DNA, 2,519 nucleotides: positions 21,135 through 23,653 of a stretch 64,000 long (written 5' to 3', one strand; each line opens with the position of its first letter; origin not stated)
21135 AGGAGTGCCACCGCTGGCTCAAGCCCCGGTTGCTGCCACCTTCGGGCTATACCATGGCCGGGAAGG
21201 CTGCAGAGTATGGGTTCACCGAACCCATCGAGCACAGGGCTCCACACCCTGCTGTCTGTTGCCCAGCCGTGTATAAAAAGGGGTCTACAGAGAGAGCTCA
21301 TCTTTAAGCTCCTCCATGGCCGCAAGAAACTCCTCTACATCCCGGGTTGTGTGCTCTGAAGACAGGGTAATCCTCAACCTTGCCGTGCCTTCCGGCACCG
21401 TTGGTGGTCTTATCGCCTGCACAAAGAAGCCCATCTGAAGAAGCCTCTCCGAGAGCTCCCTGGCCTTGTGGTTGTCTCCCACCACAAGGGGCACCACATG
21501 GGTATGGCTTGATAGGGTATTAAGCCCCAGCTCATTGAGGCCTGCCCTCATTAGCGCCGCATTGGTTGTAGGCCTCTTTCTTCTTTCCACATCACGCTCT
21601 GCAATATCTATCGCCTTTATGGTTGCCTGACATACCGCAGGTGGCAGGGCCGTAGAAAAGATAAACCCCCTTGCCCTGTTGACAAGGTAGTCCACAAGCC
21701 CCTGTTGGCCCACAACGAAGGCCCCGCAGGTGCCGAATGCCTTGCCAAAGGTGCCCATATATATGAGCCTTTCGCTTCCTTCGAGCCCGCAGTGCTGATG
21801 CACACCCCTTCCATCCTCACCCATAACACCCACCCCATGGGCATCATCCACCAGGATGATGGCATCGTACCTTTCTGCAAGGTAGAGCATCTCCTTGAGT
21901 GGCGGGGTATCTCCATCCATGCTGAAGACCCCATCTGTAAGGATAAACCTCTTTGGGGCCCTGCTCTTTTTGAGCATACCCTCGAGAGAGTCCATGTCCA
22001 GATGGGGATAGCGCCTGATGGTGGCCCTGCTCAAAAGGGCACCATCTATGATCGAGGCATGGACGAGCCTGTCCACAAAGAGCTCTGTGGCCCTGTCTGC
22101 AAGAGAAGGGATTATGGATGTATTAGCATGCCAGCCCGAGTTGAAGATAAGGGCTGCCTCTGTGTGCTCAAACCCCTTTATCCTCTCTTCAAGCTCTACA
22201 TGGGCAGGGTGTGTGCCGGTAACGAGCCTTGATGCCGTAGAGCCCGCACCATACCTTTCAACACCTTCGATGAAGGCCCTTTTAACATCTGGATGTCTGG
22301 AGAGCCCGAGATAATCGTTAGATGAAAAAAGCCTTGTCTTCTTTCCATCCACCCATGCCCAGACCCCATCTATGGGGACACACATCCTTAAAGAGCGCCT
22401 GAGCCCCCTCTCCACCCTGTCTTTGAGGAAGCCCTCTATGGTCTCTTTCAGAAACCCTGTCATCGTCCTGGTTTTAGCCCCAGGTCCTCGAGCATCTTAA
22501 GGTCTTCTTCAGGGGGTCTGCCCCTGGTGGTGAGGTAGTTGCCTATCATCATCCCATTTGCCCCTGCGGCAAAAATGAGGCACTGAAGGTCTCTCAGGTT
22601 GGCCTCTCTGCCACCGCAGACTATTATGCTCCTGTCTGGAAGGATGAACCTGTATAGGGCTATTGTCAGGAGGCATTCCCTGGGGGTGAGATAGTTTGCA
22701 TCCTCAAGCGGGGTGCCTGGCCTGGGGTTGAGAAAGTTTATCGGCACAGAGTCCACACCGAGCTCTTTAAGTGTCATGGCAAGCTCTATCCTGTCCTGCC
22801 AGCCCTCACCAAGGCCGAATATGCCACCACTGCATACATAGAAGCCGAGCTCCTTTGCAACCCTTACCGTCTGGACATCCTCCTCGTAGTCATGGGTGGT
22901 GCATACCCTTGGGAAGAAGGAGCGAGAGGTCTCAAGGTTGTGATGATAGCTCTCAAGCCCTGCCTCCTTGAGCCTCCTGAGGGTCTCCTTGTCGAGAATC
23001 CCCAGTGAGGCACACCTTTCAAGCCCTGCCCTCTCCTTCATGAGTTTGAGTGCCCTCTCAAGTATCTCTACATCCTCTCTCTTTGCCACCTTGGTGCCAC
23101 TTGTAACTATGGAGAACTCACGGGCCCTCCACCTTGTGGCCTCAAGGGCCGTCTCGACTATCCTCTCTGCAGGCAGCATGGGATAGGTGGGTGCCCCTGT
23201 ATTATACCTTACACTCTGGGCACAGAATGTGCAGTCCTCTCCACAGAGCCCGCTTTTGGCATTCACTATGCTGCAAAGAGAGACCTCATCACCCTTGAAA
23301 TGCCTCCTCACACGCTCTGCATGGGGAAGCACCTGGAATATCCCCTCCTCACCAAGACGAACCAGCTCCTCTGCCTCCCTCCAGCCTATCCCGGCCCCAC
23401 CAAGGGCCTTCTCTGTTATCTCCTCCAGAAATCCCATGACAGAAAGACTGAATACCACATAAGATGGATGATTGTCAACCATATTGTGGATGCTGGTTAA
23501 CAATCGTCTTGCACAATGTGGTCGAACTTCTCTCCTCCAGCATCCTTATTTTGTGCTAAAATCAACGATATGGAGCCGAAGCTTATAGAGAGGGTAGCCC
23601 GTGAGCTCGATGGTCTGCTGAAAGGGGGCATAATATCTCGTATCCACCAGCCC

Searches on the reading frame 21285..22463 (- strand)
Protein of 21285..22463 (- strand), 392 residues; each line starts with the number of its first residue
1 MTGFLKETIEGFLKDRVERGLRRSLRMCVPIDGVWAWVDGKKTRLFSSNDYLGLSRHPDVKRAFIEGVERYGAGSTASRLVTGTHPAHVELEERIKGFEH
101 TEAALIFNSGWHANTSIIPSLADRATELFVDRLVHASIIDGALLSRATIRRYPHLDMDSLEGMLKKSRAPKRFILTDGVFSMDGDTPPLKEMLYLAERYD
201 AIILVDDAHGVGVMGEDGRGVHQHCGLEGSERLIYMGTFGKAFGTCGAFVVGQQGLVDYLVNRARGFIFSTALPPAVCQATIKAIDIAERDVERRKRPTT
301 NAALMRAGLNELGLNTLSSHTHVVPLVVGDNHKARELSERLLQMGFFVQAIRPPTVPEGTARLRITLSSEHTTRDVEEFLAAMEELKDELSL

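Call 68: search_protein_families(library=pfam, proteins=[window:21285-22463:-], max_evalue=0.00001)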
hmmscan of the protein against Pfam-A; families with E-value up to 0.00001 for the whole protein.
window:21285-22463:- (392 aa): 1 family
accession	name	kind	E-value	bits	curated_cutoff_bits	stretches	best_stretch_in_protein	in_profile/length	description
PF00155.27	Aminotran_1_2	-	8.3e-60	203.3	19.7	1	46-382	6-360/361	Aminotransferase class I and II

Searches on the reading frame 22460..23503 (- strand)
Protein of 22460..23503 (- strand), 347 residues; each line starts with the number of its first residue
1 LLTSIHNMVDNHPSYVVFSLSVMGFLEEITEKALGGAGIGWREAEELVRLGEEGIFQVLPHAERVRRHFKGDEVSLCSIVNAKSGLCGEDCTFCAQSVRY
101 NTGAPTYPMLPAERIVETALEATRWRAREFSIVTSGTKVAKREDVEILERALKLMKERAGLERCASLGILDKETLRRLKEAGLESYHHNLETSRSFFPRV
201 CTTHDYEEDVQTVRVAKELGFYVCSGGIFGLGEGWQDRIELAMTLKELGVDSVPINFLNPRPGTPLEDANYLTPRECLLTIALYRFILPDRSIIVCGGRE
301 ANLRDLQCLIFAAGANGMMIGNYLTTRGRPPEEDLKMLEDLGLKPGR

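Call 68: search_protein_families(library=pfam, proteins=[window:22460-23503:-], max_evalue=0.00001)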
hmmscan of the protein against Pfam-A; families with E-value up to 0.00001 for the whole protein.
window:22460-23503:- (347 aa): 2 families
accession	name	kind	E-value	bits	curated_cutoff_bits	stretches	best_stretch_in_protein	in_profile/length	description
PF06968.18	BATS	-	1.6e-30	105.6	22.2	1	254-344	1-88/88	Biotin and Thiamin Synthesis associated domain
PF04055.27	Radical_SAM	-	7.3e-24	85.2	29.5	1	86-242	6-163/166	Radical SAM superfamily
